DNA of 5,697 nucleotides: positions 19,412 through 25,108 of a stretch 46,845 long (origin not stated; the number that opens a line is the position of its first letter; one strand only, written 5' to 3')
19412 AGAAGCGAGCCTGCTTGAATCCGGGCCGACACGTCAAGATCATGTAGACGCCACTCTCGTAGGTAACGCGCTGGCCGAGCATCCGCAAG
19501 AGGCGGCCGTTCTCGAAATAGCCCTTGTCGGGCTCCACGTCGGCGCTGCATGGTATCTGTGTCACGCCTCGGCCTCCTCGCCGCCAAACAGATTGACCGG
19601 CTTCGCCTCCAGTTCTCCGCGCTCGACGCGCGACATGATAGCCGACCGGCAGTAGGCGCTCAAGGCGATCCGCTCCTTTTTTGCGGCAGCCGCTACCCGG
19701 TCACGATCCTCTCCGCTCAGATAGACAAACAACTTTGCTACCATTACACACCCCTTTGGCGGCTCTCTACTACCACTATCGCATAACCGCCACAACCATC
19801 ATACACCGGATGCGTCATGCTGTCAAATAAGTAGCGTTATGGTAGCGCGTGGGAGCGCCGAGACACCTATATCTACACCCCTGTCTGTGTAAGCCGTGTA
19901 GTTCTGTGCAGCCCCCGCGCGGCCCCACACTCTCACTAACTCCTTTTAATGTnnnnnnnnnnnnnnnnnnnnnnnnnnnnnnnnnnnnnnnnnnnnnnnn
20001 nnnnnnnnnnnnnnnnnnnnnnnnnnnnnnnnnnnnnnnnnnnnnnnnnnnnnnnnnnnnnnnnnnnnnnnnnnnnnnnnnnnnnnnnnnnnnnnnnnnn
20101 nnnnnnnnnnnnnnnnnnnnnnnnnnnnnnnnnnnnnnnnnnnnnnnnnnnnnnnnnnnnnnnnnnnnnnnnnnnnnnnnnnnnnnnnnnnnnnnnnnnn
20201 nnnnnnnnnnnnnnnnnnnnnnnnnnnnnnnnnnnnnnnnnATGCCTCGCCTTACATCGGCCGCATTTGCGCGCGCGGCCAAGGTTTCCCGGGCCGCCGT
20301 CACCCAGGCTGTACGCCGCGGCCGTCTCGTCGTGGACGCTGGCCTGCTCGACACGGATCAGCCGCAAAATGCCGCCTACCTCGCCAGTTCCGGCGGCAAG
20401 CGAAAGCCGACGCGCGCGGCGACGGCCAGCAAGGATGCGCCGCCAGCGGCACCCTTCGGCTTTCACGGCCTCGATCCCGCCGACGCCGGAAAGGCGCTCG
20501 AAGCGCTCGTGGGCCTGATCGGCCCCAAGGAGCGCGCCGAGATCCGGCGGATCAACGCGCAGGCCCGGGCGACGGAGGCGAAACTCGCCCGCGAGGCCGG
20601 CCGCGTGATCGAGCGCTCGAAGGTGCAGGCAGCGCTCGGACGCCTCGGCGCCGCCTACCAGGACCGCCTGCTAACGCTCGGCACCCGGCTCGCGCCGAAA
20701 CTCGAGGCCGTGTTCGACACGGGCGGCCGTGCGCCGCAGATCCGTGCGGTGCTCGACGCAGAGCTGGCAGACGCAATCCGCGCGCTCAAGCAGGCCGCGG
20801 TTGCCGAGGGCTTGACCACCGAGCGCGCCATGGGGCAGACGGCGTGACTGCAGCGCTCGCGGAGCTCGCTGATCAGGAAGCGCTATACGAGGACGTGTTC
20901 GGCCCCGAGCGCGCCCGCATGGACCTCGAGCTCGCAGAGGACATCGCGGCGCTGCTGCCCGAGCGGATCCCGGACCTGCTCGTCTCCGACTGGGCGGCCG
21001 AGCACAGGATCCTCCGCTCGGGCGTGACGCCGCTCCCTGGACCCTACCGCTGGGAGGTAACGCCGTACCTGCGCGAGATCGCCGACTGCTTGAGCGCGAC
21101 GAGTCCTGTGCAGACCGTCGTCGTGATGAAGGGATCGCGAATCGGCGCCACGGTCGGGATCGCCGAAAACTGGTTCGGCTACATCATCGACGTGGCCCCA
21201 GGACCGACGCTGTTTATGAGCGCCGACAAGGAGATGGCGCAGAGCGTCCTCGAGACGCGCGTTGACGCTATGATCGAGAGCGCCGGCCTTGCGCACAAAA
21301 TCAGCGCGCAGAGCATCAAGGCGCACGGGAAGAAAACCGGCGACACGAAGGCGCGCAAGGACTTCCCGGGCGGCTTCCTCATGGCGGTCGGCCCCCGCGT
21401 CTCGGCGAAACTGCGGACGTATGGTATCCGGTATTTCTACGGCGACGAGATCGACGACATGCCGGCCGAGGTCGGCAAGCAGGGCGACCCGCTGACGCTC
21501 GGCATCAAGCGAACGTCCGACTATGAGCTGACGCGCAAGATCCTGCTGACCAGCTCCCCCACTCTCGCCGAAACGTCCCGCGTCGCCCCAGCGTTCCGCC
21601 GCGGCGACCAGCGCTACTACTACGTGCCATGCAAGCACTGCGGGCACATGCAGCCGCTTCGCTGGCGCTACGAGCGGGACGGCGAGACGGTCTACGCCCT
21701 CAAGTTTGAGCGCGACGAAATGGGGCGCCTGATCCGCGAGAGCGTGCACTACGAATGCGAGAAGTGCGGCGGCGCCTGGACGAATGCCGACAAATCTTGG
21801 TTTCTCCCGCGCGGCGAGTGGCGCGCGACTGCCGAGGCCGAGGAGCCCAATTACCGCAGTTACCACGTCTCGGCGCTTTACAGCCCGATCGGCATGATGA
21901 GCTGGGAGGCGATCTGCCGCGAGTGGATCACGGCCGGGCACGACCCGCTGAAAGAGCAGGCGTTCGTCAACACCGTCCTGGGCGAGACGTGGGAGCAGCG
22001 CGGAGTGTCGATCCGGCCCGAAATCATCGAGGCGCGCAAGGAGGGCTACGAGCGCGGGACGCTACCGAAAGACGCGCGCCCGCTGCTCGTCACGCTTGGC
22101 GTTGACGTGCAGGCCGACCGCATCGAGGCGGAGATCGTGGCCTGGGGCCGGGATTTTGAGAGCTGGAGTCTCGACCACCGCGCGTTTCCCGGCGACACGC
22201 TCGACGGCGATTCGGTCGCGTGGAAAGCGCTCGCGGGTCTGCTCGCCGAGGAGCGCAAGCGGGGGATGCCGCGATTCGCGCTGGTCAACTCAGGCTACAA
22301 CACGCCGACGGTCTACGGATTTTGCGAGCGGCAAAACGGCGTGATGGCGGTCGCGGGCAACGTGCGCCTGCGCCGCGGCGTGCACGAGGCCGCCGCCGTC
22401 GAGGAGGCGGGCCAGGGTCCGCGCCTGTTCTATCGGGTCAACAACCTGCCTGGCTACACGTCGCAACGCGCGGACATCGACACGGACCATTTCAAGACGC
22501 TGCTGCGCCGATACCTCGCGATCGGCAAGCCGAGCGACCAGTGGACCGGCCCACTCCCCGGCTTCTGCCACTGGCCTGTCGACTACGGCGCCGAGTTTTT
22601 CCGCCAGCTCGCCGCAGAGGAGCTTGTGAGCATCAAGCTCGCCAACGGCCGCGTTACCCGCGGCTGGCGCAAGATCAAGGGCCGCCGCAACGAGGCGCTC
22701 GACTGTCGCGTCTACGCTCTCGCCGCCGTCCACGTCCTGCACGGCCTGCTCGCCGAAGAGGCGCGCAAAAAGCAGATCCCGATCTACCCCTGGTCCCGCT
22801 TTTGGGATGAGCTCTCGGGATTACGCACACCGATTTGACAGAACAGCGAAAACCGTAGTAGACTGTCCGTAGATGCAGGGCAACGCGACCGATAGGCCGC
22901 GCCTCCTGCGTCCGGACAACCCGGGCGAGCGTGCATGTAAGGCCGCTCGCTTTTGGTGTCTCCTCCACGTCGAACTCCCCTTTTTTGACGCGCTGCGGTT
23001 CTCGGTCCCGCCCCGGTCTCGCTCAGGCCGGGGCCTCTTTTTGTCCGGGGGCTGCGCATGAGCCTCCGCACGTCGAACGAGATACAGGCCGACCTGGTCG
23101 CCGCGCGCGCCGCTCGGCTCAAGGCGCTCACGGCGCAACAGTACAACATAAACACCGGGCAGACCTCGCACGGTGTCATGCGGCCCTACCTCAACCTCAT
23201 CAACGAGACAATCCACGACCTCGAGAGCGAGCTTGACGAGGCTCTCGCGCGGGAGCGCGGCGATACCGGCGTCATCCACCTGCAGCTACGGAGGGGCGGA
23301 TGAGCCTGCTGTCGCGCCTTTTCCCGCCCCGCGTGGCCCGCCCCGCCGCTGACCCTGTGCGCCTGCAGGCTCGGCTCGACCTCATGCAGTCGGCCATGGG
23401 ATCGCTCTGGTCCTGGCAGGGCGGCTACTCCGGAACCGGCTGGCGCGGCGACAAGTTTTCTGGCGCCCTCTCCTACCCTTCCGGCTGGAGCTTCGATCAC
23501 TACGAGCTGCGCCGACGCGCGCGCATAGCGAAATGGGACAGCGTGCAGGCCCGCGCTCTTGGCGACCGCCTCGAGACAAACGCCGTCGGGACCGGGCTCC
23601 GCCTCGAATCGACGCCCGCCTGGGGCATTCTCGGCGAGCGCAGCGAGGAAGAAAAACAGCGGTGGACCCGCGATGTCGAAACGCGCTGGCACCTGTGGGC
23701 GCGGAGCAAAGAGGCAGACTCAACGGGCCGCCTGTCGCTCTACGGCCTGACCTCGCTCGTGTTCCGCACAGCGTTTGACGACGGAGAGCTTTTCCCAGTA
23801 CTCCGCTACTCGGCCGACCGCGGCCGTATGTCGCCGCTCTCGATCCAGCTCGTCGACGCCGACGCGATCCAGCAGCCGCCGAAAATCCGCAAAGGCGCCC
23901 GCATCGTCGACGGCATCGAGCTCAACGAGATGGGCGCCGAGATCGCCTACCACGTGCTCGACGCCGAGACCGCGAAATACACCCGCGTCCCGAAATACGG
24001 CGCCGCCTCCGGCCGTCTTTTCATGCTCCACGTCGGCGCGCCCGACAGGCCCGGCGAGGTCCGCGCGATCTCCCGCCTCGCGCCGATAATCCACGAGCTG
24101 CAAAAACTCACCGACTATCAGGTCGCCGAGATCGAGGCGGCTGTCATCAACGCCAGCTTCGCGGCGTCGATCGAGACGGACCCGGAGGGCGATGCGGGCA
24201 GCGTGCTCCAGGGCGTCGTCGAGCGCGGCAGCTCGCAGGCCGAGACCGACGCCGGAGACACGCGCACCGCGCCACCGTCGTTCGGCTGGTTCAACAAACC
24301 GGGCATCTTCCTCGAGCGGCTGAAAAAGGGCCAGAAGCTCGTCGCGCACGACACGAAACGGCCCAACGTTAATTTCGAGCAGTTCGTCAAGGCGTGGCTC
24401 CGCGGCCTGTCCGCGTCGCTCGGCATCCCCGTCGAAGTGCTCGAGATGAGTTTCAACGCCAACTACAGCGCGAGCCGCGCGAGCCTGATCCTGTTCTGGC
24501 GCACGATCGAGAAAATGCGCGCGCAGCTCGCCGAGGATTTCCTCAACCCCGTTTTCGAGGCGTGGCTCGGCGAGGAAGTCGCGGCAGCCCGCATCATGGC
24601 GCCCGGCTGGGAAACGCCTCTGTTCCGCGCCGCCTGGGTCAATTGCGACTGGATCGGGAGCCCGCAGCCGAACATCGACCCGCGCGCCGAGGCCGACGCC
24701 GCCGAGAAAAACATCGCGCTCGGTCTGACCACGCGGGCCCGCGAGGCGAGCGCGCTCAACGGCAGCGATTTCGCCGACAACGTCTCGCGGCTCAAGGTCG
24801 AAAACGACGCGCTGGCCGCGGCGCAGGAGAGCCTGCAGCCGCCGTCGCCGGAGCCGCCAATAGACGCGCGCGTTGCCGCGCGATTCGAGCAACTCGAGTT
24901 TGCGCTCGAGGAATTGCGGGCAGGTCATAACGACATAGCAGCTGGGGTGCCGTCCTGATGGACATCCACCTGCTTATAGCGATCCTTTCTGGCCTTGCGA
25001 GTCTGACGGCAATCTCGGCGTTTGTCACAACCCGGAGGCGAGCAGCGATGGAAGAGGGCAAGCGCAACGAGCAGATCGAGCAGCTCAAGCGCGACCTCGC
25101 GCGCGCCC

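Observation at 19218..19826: Autonomous two-gene RHH plus unknown 115-aa module with consensus promoter: toxin-antitoxin-like or defence moron next to the packaging site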

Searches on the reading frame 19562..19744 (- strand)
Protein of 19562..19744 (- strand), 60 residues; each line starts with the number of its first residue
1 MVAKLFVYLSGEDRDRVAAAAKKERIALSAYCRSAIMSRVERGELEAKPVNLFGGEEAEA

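Call 3: search_protein_families(library=pfam, proteins=[window:19562-19744:-], max_evalue=1)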
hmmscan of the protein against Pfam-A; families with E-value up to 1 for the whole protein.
window:19562-19744:- (60 aa): 1 family
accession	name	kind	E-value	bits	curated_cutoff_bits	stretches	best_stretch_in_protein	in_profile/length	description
PF21983.2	NikA-like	-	0.0039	17.7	27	1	5-39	7-41/72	Mobilization protein NikA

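Call 4: search_protein_families(library=phrogs, proteins=[window:19562-19744:-], max_evalue=1)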
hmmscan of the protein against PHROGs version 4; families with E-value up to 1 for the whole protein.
window:19562-19744:- (60 aa): 2 families
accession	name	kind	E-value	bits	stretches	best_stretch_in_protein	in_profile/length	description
phrog_31270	-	unknown function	0.11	13.9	1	17-41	56-80/127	-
phrog_4085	-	unknown function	0.31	12.3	1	7-41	5-39/77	-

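Call 5: search_protein_families(library=padloc, proteins=[window:19562-19744:-], max_evalue=1)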
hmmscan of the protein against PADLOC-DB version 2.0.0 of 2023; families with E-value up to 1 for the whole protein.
window:19562-19744:- (60 aa): 0 families

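Call 6: search_protein_families(library=ncbifam, proteins=[window:19562-19744:-], max_evalue=1)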
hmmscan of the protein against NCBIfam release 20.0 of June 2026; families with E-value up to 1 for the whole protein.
window:19562-19744:- (60 aa): 4 families
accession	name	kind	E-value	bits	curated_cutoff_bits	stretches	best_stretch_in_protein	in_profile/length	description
NF041793.1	ORF56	equivalog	0.001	19.1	50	1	5-36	3-34/39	ORF56 family plasmid copy control protein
NF046040.1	RelB_antitoxin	equivalog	0.04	14.2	50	1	8-41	4-37/69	type II toxin-antitoxin system RelB family antitoxin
NF058676.1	BaGTA_endo_BgtA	equivalog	0.09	12.3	315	1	25-53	93-121/220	gene transfer agent endolysin BgtA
NF041418.1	MbpA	equivalog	0.11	12.3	90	1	13-39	13-39/93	mobilization protein MbpA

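Call 34: find_homologous_proteins(query=window:19562-19744:-, max_evalue=0.01)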
Query window:19562-19744:- (60 aa): 1 proteins with E <= 0.01 among 2 candidates.
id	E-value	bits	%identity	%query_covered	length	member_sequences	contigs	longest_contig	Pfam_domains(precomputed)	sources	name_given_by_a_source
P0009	1.4e-29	117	100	100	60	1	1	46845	-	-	-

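Call 43: search_solved_structures(query=window:19562-19744:-, max_evalue=10, show_alignments=3)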
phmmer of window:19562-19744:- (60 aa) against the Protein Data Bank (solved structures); distinct sequences matched with E-value up to 10: 3.
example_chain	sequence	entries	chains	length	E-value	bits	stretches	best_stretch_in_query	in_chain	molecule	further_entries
2k9i_A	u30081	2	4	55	0.022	18.4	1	4-43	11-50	Uncharacterized protein ORF56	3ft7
1wi0_A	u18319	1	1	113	1.6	12.6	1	10-53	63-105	Mitogen activated protein kinase kinase 5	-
2npt_A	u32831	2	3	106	1.8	12.4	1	10-53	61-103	Dual specificity mitogen-activated protein kinase kinase 5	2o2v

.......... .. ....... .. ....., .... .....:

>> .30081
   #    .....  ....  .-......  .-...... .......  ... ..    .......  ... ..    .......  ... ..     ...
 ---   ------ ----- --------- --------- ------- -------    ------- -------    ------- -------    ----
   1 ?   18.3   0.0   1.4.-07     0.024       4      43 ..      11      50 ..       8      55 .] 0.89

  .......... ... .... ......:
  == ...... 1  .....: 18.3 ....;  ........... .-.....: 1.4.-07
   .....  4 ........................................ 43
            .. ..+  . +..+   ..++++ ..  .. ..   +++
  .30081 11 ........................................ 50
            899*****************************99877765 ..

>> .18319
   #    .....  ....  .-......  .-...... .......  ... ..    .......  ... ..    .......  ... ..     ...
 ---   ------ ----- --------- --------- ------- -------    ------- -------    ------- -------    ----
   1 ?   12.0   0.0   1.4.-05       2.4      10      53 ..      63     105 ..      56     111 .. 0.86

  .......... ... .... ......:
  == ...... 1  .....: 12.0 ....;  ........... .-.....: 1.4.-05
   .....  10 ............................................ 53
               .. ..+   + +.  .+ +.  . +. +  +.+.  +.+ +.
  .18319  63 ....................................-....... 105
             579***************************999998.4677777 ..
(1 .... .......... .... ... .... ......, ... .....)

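Call 67: find_homologous_proteins(query=A4, max_evalue=10)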
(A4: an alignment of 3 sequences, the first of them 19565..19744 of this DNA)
Query A4 (3 sequences) (60 aa, profile of the alignment): 4 proteins with E <= 10 among 58 candidates.
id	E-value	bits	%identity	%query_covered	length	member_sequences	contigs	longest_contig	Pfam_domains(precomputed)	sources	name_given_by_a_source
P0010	1.8e-34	135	53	85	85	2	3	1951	-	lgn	-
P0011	5.3e-34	134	45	85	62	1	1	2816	-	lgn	-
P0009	2.2e-25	106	100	100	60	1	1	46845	-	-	-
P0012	3.0e-25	106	54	77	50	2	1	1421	-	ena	-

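Call 68: find_encoding_contigs(protein=P0010, flank=5000)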
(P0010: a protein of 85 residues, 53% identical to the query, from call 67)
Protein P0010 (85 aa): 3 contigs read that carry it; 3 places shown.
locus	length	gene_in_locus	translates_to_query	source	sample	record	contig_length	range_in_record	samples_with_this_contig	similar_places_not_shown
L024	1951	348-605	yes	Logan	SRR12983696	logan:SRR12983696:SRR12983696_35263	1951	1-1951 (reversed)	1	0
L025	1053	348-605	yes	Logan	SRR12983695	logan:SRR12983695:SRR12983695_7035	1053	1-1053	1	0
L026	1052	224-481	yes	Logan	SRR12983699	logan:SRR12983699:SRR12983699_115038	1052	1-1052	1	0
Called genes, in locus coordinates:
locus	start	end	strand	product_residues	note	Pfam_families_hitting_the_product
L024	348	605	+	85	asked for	-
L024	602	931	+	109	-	-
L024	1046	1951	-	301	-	?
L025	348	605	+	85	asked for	-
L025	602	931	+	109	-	-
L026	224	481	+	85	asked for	-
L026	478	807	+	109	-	-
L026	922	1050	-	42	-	?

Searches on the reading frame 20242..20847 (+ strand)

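Call 28: search_protein_families(library=pfam, proteins=[window:20242-20847:+], max_evalue=0.01)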
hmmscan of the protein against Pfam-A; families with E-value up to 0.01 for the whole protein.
window:20242-20847:+ (201 aa): 0 families

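Call 29: search_protein_families(library=phrogs, proteins=[window:20242-20847:+], max_evalue=0.01)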
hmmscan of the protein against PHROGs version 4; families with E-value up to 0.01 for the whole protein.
window:20242-20847:+ (201 aa): 2 families
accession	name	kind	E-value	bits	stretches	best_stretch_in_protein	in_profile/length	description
phrog_57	-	head and packaging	9.7e-21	75.5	1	4-189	13-176/199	terminase small subunit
phrog_5193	-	unknown function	0.0087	16.6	0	3-49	3-50/225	-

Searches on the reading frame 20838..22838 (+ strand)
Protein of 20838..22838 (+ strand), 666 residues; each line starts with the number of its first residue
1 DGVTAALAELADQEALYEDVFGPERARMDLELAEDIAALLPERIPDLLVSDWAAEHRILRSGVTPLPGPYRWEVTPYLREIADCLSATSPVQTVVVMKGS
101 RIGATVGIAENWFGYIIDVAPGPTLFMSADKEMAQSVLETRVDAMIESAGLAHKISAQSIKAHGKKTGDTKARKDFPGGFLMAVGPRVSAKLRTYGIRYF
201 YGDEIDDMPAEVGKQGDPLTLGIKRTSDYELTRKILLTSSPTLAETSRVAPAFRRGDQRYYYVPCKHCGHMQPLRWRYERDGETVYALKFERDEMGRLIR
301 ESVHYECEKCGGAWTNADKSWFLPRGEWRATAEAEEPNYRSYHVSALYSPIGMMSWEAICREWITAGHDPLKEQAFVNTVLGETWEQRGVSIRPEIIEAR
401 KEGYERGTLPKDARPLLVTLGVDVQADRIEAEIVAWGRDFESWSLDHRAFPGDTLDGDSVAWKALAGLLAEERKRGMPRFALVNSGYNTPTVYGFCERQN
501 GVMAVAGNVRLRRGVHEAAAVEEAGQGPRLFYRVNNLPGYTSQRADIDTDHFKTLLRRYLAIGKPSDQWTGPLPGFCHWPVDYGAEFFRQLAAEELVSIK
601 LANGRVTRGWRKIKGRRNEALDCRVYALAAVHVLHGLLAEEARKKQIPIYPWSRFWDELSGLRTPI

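Call 28: search_protein_families(library=pfam, proteins=[window:20838-22838:+], max_evalue=0.01)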
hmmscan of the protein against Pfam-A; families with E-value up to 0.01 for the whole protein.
window:20838-22838:+ (666 aa): 2 families
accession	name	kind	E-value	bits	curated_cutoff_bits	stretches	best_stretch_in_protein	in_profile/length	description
PF05876.18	GpA_ATPase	-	2.8e-66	224.1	25.6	1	66-328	3-247/247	Phage terminase large subunit gpA, ATPase domain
PF20454.4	GpA_nuclease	-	8.4e-59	199.6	22.5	1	340-634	2-287/294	Terminase large subunit gpA, endonuclease domain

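Call 29: search_protein_families(library=phrogs, proteins=[window:20838-22838:+], max_evalue=0.01)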
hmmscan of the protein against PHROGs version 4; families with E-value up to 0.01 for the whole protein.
window:20838-22838:+ (666 aa): 10 families
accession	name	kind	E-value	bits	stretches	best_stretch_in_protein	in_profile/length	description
phrog_15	-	head and packaging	1e-174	584.9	1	44-637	352-923/1330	terminase large subunit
phrog_21311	-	head and packaging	3.2e-31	109.9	1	131-352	4-217/218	terminase large subunit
phrog_675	-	head and packaging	3e-30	106.1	1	38-424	13-367/576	terminase large subunit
phrog_16406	-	unknown function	8.8e-26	91.7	2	263-448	22-210/601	-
phrog_3028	-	unknown function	9.3e-16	59.3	1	479-633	21-160/203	-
phrog_15657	-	unknown function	4.6e-15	56.8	1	331-450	19-134/230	-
phrog_3925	-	head and packaging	1.8e-12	48.2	1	49-150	42-139/150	terminase large subunit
phrog_23163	-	unknown function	0.00076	20.2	1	67-147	43-122/130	-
phrog_12876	-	head and packaging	0.0012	19.5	1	227-347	86-206/235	terminase large subunit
phrog_2022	-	unknown function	0.0024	19.1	1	614-633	12-31/76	-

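Call 35: find_related_loci(query=window:20838-22838:+, collection=genome_contigs, flank=6000)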
Query window:20838-22838:+ (666 aa) in genome_contigs; peptide patterns used: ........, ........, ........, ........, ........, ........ (x = any residue, [..] = any of these).
29 stretches matched a pattern; 3 encode a relative of the query (tblastn E <= 1e-3); 3 distinct loci.
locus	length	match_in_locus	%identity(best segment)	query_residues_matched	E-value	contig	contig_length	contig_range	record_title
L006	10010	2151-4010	44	31-660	7e-174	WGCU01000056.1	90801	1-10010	MAG: Spirochaetaceae bacterium isolate S145_15 k151_271784, whole genome shotgun sequence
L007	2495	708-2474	43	47-659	5e-168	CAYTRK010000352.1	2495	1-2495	MAG TPA_asm: uncultured Victivallaceae bacterium isolate SRP332253_co1_11 genome assembly, contig: NODE_62650_length_249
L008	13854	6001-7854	31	49-656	9e-82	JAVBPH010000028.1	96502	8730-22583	MAG: Treponemataceae bacterium isolate EPI_MAG_00133 c_000000255298, whole genome shotgun sequence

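Call 44: find_related_loci(query=window:20838-22838:+, collection=viral_contigs, flank=6000)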
Query window:20838-22838:+ (666 aa) in viral_contigs; peptide patterns used: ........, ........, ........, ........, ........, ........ (x = any residue, [..] = any of these).
16 stretches matched a pattern; 15 encode a relative of the query (tblastn E <= 1e-3); 15 distinct loci.
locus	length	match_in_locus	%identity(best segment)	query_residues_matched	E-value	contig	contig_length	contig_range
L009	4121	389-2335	71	3-659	0e+0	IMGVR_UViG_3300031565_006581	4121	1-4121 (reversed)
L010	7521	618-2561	52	20-662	0e+0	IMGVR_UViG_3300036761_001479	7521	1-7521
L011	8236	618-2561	51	20-663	0e+0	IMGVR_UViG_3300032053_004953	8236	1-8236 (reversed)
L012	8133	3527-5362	46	24-659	0e+0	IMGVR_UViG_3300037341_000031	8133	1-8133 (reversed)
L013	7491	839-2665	47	32-657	0e+0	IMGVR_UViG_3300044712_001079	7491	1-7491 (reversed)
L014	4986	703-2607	46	6-657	0e+0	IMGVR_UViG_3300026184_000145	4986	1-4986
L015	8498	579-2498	42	19-661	1e-168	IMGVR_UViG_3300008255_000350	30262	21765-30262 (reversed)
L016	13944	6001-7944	41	14-661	4e-165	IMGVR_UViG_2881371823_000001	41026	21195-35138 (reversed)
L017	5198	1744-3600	43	20-657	3e-163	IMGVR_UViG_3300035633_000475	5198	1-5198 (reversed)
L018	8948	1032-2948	42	19-659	2e-159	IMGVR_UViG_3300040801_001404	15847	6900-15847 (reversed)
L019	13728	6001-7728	33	26-647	1e-82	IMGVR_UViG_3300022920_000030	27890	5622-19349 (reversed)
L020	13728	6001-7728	33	26-647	1e-82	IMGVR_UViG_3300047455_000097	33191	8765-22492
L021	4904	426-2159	33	23-645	8e-82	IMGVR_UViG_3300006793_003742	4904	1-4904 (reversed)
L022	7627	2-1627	34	50-635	3e-79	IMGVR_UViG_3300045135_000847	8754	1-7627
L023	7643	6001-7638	32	26-616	3e-75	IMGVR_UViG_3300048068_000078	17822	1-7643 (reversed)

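Call 83: search_dna_similar(query=window:20838-22838:+, collection=phages, mode=protein, max_evalue=1e-20, max_rows=12)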
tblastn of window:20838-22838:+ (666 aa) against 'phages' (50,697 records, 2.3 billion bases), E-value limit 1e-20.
Records with a match: 496; places in all: 497; records where one place covers at least 80% of the query: 383.
Best place of each record, by identity: <60% 496.
By first word of the organism name: Escherichia 99; Flavobacterium 79; Vibrio 67; Pseudomonas 53; Ralstonia 23; Bacteriophage 23; Wolbachia 13; Rhodobacter 11; Xanthomonas 10; Faecalibacterium 10; and 42 more.
By host as written in the record: - 90; Flavobacterium columnare 62; Escherichia coli 37; Pseudomonas aeruginosa 28; Ralstonia solanacearum 21; Rhodobacter capsulatus YW1 11; Escherichia coli ECOR13 10; Xanthomonas campestris pv. campestris GBBC 1419 8; and 137 more.
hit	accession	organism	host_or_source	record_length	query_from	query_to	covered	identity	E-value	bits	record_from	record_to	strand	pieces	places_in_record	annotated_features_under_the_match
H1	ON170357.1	Ralstonia phage YO382_3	Ralstonia solanacearum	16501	45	626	87%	37.6%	9e-89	309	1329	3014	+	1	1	record has no annotation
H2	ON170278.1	Ralstonia phage YO164_3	Ralstonia solanacearum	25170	45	626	87%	37.4%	5e-87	304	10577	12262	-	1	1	record has no annotation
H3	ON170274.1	Ralstonia phage YO163_3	Ralstonia solanacearum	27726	45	626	87%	37.4%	5e-87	304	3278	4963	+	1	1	record has no annotation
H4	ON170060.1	Ralstonia phage YO022_2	Ralstonia solanacearum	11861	45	626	87%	37.2%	3e-87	304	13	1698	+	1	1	record has no annotation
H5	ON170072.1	Ralstonia phage YO031_2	Ralstonia solanacearum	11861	45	626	87%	37.2%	3e-87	304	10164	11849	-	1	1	record has no annotation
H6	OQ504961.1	Pseudomonas phage ZRG1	Stutzerimonas stutzeri NCTC10475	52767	45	626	87%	36.4%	6e-90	312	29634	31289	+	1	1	terminase large subunit family protein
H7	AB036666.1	Wolbachia phage WO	-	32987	45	626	87%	36.3%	1e-102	349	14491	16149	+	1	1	gp15: similar to terminase large subunit of phage lambda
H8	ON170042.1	Ralstonia phage YO013_3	Ralstonia solanacearum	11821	45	626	87%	36.2%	2e-85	299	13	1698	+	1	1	record has no annotation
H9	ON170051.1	Ralstonia phage YO017_3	Ralstonia solanacearum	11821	45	626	87%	36.2%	2e-85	299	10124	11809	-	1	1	record has no annotation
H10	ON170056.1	Ralstonia phage YO019_3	Ralstonia solanacearum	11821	45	626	87%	36.2%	2e-85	299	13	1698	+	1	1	record has no annotation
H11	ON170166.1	Ralstonia phage YO096_3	Ralstonia solanacearum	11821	45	626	87%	36.2%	2e-85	299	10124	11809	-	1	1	record has no annotation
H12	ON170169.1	Ralstonia phage YO097_3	Ralstonia solanacearum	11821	45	626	87%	36.2%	2e-85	299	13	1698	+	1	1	record has no annotation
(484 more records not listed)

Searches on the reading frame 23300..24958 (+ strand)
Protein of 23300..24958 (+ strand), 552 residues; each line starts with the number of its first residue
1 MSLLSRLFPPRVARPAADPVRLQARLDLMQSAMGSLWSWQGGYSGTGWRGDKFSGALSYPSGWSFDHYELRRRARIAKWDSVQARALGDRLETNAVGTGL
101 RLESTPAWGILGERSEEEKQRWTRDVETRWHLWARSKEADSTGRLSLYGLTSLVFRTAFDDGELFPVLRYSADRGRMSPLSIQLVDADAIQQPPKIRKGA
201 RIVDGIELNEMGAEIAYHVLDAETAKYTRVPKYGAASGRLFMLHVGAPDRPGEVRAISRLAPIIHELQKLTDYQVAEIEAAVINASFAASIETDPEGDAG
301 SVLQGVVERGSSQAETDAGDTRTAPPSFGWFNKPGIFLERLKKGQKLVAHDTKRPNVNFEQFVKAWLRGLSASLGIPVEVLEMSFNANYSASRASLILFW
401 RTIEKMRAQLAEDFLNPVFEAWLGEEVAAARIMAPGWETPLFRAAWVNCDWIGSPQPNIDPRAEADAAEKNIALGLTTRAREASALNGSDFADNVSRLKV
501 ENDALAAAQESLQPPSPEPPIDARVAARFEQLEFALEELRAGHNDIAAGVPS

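Call 28: search_protein_families(library=pfam, proteins=[window:23300-24958:+], max_evalue=0.01)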
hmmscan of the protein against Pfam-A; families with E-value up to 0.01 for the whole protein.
window:23300-24958:+ (552 aa): 1 family
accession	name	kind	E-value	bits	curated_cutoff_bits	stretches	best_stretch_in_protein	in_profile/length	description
PF05136.18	Phage_portal_2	-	2.3e-73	247.9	32.9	1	66-407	22-354/354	Phage portal protein, lambda family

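Call 29: search_protein_families(library=phrogs, proteins=[window:23300-24958:+], max_evalue=0.01)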
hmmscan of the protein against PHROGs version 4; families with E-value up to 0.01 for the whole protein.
window:23300-24958:+ (552 aa): 2 families
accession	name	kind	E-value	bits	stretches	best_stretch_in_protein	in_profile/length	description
phrog_21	-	head and packaging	4e-85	287.6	1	67-519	70-509/1362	portal protein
phrog_537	-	head and packaging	3.5e-35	122.3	1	334-507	29-201/233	portal protein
